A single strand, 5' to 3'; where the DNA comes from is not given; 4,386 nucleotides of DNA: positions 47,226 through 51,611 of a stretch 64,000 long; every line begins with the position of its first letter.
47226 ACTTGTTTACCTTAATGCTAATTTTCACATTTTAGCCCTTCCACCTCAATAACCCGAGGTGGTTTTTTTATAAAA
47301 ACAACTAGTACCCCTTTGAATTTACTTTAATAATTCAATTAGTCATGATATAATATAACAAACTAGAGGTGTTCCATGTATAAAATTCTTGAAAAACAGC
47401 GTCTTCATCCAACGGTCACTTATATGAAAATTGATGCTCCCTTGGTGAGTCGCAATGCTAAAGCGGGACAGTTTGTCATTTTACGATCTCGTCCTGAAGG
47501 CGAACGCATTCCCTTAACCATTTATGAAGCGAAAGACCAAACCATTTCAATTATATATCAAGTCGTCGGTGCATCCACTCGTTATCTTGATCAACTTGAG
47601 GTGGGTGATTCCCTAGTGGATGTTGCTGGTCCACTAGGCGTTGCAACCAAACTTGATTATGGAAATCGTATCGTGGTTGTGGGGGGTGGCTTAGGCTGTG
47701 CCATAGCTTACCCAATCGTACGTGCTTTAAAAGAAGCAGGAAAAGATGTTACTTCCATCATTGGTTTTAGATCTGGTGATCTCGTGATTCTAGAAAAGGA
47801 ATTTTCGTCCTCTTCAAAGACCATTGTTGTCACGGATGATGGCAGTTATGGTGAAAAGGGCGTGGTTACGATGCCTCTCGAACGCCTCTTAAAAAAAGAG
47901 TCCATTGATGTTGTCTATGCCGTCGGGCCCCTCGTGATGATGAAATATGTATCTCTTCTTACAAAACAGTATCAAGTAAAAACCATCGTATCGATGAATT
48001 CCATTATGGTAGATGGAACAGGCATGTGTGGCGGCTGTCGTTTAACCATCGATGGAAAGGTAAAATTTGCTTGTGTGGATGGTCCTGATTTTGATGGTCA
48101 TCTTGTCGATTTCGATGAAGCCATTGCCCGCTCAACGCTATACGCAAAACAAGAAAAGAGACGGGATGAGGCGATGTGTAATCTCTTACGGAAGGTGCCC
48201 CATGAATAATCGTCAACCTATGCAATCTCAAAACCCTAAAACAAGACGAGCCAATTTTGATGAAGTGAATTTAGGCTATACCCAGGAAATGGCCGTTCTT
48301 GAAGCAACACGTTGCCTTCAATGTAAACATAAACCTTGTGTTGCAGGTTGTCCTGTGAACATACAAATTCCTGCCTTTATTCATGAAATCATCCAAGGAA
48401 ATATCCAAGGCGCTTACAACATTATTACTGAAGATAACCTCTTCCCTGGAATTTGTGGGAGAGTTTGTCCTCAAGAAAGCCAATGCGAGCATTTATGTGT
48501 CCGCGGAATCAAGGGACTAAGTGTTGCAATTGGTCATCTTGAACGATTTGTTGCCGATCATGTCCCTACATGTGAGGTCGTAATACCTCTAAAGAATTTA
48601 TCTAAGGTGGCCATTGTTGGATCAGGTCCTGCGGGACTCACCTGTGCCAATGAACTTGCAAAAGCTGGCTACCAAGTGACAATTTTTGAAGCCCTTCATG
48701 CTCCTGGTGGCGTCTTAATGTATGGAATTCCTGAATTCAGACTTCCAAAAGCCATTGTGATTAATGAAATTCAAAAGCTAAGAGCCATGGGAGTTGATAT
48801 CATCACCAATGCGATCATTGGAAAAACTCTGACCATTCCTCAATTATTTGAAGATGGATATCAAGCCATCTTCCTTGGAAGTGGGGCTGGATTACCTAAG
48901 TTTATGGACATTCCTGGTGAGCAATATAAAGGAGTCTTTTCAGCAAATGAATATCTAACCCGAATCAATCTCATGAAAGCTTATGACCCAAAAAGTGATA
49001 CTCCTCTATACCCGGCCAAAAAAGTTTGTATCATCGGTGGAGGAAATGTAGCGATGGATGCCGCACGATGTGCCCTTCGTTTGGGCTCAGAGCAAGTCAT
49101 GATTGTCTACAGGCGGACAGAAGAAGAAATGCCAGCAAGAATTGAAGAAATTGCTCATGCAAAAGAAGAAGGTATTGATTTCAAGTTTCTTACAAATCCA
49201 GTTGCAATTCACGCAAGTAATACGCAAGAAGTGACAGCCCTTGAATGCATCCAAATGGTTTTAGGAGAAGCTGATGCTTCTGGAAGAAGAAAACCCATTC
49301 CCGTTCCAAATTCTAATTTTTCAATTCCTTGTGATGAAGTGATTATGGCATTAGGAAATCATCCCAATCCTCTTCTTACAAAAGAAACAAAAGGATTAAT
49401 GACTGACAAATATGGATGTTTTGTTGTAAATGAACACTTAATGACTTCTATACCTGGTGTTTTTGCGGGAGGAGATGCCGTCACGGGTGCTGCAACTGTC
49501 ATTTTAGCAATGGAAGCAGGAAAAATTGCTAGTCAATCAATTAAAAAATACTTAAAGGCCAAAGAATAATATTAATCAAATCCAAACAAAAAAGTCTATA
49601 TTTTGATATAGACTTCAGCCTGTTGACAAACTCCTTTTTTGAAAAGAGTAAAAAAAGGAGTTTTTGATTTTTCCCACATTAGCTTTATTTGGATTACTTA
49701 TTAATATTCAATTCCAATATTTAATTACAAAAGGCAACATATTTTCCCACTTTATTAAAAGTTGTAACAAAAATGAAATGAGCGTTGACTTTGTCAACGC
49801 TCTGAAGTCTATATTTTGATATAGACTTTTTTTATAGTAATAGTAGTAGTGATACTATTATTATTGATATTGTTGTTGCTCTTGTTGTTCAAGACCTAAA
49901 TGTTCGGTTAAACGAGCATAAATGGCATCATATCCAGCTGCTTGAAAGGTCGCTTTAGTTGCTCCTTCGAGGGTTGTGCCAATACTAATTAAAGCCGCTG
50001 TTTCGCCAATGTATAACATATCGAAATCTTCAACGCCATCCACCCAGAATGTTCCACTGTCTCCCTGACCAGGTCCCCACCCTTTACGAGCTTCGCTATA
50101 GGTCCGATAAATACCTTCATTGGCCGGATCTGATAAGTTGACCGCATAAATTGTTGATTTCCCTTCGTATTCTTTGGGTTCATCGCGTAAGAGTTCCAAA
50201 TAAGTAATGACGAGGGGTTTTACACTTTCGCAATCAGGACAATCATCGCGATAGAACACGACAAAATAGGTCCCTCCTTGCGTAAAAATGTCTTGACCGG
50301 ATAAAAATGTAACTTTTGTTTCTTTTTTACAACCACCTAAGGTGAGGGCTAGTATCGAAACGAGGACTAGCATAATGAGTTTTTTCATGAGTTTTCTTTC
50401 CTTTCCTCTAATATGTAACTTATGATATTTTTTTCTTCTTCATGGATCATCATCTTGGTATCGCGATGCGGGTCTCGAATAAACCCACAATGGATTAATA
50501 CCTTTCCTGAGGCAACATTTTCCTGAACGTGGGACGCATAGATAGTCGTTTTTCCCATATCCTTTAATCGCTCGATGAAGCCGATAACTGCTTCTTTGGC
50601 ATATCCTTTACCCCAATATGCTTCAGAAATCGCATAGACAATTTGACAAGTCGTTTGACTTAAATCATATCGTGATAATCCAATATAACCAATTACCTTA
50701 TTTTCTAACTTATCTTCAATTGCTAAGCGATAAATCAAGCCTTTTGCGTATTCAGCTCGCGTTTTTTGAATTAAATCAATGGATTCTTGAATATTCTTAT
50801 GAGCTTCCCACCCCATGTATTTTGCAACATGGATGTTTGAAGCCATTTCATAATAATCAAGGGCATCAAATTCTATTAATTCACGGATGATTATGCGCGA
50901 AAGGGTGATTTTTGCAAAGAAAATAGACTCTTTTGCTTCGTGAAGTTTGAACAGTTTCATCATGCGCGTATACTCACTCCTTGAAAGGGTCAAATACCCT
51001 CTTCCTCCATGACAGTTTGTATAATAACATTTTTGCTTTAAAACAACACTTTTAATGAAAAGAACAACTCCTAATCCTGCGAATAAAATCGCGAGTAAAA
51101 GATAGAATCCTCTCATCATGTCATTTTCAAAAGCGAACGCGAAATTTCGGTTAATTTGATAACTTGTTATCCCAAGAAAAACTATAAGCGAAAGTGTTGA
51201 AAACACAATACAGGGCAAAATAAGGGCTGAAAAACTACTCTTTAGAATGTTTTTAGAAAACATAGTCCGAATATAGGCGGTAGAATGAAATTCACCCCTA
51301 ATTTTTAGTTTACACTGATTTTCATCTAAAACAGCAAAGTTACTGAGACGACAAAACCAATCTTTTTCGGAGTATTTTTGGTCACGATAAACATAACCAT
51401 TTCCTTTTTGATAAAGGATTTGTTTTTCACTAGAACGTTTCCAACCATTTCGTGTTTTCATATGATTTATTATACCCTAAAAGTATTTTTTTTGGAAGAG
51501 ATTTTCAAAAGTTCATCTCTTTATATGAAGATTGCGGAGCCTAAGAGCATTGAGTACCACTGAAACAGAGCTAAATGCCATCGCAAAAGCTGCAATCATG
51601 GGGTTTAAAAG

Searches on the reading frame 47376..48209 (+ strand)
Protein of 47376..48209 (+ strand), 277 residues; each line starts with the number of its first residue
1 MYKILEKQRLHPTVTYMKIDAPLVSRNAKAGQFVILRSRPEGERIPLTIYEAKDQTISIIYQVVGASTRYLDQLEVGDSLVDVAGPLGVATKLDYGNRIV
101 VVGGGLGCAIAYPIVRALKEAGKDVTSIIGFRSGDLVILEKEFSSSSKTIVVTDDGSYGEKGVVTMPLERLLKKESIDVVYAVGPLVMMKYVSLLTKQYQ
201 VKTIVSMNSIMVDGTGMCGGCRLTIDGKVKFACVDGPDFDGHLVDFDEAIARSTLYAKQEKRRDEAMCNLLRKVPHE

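Call 72: search_protein_families(library=pfam, proteins=[window:47376-48209:+], max_evalue=0.00001)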
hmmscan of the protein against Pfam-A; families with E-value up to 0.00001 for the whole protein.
window:47376-48209:+ (277 aa): 1 family
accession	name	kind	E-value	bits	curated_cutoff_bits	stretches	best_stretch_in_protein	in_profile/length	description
PF10418.14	DHODB_Fe-S_bind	-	9.1e-13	48.1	23.9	1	208-244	1-40/41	Iron-sulfur cluster binding domain of dihydroorotate dehydrogenase B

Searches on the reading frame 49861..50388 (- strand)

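Call 5: search_protein_families(library=pfam, proteins=[window:49861-50388:-], max_evalue=0.1)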
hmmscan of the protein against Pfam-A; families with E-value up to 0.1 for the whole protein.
window:49861-50388:- (175 aa): 1 family
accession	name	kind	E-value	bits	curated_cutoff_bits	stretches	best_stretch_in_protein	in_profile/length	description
PF13098.12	Thioredoxin_2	-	0.019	15.8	27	1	39-95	6-63/104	Thioredoxin-like domain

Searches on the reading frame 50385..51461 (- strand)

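Call 5: search_protein_families(library=pfam, proteins=[window:50385-51461:-], max_evalue=0.1)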
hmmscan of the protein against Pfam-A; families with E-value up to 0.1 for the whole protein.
window:50385-51461:- (358 aa): 3 families
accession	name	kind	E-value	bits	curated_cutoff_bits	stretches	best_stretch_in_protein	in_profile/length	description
PF13302.13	Acetyltransf_3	-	2.4e-24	87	25.4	1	189-327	1-137/138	Acetyltransferase (GNAT) domain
PF00583.31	Acetyltransf_1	-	2.1e-09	38.1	20.7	1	247-327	37-116/116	Acetyltransferase (GNAT) family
PF13508.13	Acetyltransf_7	-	0.034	15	27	1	251-293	11-51/84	Acetyltransferase (GNAT) domain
